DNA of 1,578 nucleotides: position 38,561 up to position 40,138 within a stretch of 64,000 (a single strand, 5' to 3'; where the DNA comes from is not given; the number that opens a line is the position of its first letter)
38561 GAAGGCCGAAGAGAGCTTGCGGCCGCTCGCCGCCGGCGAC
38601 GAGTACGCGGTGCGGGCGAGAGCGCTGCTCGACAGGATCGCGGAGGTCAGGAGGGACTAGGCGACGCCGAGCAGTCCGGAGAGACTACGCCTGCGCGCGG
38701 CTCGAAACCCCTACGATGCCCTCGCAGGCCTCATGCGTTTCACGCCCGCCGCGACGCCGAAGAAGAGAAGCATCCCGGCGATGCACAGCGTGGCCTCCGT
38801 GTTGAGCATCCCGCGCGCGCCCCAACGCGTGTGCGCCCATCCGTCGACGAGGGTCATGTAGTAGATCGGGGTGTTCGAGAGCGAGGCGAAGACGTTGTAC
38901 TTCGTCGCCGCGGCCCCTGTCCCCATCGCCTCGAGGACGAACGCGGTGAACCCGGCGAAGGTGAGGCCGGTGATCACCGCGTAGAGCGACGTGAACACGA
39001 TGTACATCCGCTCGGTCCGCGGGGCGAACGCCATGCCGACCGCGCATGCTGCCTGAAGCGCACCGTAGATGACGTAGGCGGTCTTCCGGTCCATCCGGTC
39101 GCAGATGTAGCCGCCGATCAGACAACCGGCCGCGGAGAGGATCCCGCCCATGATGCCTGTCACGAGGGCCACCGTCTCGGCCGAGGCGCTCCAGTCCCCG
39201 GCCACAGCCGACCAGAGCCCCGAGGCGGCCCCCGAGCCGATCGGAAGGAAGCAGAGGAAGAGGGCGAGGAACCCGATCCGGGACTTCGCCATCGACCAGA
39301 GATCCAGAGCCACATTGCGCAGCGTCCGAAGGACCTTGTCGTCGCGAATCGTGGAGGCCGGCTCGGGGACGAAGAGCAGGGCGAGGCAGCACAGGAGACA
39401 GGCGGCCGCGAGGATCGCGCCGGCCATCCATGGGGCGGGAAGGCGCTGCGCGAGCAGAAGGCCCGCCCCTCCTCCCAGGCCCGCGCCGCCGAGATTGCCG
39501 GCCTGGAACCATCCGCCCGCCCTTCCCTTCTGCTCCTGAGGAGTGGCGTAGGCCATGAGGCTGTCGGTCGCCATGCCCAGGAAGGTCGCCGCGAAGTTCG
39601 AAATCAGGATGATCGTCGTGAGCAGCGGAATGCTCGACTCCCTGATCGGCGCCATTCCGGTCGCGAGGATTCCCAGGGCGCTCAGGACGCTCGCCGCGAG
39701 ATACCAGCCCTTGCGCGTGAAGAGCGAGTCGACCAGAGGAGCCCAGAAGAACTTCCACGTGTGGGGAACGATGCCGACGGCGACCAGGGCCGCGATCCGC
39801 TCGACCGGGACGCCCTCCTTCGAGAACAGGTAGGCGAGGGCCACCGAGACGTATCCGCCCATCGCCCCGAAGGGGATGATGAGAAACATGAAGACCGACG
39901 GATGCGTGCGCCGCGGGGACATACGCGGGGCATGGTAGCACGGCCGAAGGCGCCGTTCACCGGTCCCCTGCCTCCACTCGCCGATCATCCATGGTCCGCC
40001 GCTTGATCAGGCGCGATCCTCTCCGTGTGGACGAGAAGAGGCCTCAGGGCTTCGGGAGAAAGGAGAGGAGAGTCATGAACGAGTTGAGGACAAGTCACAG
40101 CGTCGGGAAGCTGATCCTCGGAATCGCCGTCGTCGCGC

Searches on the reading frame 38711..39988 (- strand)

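Call 7: search_protein_families(library=ncbifam, proteins=[window:38711-39988:-], max_evalue=0.01)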
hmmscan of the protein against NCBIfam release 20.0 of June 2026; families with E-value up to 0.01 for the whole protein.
window:38711-39988:- (425 aa): 6 families
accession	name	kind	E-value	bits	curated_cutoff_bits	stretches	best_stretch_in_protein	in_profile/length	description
TIGR00901.2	2A0125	subfamily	1.3e-19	70.2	350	1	50-399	26-404/417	AmpG family muropeptide MFS transporter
NF008867.0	PRK11902.1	equivalog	5.6e-13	48.6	656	1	52-418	37-409/419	muropeptide transporter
NF008238.0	PRK11010.1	equivalog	4.6e-12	45.5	756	1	49-410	33-400/492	muropeptide MFS transporter AmpG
TIGR00900.1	2A0121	subfamily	3.3e-05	23.4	319.6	1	109-220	80-190/364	H+ Antiporter protein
TIGR00880.1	2_A_01_02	superfamily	0.00024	21.2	131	1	79-209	11-139/141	multidrug resistance protein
TIGR00898.1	2A0119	subfamily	0.00094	18.1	550.75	1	275-357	130-210/506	cation transport protein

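Call 8: search_protein_families(library=pfam, proteins=[window:38711-39988:-], max_evalue=0.01)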
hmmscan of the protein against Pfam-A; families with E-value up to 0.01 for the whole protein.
window:38711-39988:- (425 aa): 3 families
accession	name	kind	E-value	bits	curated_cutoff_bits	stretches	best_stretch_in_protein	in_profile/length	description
PF07690.21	MFS_1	-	5.6e-20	72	33.4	1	40-369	8-340/347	Major Facilitator Superfamily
PF03092.22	BT1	-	1.3e-06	27.9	22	1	52-154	14-120/432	BT1 family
PF00083.30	Sugar_tr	-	0.006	15.9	22.3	1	283-349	57-125/452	Sugar (and other) transporter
